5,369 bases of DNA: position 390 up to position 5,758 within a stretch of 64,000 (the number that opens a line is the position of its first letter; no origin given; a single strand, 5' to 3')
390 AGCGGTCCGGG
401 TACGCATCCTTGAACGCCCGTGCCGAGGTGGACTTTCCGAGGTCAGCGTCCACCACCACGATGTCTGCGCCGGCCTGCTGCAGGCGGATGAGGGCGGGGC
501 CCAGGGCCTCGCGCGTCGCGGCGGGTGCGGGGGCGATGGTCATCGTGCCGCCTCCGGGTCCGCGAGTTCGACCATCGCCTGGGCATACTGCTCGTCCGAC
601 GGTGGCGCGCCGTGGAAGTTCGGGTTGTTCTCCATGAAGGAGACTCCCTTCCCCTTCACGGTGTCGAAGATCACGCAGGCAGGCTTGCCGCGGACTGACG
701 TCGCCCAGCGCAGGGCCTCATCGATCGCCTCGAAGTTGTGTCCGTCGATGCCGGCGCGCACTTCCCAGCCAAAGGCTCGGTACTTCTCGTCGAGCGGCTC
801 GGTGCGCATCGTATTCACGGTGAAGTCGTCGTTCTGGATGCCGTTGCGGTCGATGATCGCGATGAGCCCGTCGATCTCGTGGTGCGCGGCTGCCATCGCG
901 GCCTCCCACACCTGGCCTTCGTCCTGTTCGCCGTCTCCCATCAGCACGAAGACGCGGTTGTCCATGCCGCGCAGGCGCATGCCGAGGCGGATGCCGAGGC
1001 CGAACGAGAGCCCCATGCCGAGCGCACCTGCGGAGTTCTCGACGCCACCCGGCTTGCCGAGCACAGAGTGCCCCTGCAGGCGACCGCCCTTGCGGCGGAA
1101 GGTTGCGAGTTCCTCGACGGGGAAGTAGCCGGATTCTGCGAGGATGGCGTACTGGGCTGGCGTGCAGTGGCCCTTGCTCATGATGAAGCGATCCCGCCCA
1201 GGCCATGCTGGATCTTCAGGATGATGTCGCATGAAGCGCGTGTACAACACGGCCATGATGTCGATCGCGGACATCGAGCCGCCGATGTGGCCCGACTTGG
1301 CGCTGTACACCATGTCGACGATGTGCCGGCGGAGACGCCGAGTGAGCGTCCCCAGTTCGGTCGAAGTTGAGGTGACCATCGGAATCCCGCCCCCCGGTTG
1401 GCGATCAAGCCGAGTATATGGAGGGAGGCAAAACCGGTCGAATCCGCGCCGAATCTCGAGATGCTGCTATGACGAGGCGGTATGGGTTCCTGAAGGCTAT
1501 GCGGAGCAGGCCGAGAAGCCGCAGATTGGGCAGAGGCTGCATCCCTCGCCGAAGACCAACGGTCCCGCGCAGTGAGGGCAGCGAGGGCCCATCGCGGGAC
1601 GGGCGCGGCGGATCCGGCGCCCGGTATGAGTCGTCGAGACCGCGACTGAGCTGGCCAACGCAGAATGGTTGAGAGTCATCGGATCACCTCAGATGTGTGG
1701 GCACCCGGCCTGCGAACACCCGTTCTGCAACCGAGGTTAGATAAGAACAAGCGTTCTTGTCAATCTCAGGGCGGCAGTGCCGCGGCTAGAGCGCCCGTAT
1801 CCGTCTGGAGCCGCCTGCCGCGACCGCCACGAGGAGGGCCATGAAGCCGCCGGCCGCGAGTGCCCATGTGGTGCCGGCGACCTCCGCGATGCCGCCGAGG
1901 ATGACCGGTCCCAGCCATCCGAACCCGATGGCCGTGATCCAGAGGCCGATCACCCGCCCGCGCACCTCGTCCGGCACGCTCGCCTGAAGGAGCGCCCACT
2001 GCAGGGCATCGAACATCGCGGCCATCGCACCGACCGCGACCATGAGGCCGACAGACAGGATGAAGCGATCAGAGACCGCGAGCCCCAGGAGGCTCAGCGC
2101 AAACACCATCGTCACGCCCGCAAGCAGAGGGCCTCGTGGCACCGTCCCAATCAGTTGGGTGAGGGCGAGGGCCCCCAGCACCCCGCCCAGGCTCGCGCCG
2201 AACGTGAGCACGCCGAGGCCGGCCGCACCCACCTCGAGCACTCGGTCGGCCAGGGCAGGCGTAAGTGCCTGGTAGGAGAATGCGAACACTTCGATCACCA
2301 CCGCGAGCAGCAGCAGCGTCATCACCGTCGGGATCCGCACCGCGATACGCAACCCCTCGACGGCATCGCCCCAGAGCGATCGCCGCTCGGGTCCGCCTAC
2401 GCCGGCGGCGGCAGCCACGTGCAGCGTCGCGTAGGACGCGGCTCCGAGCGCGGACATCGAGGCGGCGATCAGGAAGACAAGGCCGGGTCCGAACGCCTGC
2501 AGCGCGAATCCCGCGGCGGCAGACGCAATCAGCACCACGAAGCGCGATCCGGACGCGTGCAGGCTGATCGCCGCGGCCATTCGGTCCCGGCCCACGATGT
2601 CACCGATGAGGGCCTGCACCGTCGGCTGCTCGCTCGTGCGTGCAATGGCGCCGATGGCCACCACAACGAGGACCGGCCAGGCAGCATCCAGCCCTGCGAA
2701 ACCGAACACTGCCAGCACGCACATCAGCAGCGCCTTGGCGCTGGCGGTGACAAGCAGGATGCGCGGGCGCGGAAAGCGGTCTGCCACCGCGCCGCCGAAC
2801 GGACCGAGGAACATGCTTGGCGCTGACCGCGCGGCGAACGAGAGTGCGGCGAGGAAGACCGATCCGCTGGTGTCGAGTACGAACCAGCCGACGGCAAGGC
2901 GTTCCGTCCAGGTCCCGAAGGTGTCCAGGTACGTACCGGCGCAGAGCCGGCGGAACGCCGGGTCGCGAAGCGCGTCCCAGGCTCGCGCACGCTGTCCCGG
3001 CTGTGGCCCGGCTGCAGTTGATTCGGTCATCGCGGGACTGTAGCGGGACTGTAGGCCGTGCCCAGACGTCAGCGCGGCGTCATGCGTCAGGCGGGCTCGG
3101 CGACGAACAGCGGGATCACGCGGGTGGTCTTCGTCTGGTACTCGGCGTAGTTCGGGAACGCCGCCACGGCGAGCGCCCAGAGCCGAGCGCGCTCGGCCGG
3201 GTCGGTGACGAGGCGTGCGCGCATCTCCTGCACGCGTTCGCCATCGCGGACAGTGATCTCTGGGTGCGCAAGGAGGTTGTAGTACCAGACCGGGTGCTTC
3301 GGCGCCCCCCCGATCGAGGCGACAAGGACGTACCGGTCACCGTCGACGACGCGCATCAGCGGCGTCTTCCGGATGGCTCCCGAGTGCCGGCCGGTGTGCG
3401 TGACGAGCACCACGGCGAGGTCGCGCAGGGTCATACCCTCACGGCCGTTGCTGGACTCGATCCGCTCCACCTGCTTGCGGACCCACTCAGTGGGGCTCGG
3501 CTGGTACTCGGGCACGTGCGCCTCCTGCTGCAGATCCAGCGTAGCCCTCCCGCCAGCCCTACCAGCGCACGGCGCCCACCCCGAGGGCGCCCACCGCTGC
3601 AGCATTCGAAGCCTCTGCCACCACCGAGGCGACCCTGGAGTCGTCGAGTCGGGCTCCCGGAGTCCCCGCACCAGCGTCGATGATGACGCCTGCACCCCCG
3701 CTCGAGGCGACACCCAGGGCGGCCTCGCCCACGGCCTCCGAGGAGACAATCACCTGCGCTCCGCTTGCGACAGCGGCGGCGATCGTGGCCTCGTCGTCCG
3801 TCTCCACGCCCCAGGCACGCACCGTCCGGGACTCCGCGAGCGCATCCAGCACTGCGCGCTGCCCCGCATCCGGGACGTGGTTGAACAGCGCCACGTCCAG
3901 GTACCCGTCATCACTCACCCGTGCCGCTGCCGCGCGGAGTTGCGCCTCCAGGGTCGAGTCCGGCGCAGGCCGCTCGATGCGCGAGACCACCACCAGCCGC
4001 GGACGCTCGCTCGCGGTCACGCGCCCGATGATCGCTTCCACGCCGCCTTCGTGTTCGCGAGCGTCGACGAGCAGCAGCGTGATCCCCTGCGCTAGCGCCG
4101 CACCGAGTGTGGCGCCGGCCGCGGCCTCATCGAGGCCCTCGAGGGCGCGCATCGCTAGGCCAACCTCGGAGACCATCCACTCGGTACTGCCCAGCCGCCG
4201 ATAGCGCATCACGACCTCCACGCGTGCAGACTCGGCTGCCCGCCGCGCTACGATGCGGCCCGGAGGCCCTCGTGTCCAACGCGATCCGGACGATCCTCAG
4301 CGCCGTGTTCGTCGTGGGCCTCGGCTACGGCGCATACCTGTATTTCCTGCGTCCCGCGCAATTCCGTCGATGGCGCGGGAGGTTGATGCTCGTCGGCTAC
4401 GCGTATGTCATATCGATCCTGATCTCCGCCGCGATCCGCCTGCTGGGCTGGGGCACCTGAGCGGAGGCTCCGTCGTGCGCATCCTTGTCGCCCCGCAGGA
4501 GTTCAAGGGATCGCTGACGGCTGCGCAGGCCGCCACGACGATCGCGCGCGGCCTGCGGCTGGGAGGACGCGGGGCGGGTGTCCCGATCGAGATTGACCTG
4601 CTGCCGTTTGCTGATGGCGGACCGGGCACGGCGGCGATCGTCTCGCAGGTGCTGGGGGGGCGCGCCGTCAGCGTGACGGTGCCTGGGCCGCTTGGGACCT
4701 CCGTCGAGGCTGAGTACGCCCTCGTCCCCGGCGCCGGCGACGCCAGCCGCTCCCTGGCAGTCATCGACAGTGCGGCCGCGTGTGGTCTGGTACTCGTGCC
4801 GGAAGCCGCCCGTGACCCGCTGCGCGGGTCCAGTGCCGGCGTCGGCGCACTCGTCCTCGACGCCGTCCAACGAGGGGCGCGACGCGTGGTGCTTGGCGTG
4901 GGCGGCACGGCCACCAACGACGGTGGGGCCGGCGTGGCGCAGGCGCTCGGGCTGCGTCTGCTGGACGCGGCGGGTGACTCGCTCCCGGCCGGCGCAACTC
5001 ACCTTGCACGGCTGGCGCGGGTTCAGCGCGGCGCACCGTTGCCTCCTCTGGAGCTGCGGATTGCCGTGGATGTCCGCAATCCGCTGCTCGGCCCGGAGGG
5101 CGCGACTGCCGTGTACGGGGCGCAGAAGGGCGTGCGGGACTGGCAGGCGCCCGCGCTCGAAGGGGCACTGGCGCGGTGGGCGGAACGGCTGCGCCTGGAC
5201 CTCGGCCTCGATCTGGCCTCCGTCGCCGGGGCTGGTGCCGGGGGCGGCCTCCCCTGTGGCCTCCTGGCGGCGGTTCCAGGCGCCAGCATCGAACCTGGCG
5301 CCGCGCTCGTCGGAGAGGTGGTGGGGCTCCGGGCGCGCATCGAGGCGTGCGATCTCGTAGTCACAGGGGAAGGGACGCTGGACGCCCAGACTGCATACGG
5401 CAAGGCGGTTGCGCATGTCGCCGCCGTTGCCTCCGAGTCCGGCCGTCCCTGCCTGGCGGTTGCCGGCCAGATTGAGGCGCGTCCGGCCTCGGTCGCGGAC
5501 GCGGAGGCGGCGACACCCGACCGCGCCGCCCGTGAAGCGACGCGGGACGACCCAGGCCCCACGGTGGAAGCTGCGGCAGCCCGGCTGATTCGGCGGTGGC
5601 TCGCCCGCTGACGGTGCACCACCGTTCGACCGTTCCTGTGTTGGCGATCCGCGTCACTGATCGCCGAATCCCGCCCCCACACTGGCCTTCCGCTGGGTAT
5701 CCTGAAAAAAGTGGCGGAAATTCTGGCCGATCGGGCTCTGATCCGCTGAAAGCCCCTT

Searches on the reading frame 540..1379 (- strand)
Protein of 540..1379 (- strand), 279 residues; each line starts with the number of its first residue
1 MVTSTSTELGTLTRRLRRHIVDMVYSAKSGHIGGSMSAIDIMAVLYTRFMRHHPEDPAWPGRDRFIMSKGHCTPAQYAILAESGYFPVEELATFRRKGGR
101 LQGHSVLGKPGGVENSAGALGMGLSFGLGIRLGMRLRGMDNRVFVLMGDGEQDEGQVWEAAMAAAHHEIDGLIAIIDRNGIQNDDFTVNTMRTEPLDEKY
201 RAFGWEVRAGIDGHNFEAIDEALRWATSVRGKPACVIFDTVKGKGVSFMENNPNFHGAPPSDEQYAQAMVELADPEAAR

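Call 97: find_encoding_contigs(protein=window:540-1379:-, flank=10000, max_places=2)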
Protein window:540-1379:- (279 aa): no gene with exactly this product is on record in the collection.

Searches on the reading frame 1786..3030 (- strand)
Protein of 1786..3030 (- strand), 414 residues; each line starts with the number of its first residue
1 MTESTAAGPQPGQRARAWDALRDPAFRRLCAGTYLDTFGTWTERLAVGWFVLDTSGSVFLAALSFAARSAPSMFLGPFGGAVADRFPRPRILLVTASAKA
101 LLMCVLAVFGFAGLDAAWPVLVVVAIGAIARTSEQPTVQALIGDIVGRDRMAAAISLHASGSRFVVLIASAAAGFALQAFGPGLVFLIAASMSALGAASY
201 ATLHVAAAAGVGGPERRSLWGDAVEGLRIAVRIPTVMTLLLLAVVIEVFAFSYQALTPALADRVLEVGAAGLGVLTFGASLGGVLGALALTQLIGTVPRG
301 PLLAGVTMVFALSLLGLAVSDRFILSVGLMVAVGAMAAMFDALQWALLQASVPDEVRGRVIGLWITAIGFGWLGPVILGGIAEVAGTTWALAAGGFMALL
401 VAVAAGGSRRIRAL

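Call 100: find_encoding_contigs(protein=window:1786-3030:-, flank=10000, max_places=2)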
Protein window:1786-3030:- (414 aa): no gene with exactly this product is on record in the collection.

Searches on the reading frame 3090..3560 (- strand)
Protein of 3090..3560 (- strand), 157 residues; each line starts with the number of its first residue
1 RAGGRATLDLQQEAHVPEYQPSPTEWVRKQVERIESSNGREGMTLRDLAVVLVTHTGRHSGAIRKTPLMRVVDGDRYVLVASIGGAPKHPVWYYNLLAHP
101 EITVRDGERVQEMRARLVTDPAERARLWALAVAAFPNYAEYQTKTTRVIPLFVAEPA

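Call 54: search_protein_families(library=pfam, max_evalue=0.001, proteins=[window:3090-3560:-])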
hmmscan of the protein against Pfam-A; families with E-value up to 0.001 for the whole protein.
window:3090-3560:- (157 aa): 1 family
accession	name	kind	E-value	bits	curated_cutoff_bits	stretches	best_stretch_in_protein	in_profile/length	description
PF04075.20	F420H2_quin_red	-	1.1e-44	152.2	22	1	26-156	1-130/130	F420H(2)-dependent quinone reductase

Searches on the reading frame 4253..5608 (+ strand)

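Call 54: search_protein_families(library=pfam, max_evalue=0.001, proteins=[window:4253-5608:+])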
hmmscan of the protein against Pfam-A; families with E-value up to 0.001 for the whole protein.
window:4253-5608:+ (452 aa): 1 family
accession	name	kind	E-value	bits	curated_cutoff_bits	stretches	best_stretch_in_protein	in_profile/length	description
PF02595.20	Gly_kinase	-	3e-101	339.5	23.3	1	77-418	1-335/372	Glycerate kinase family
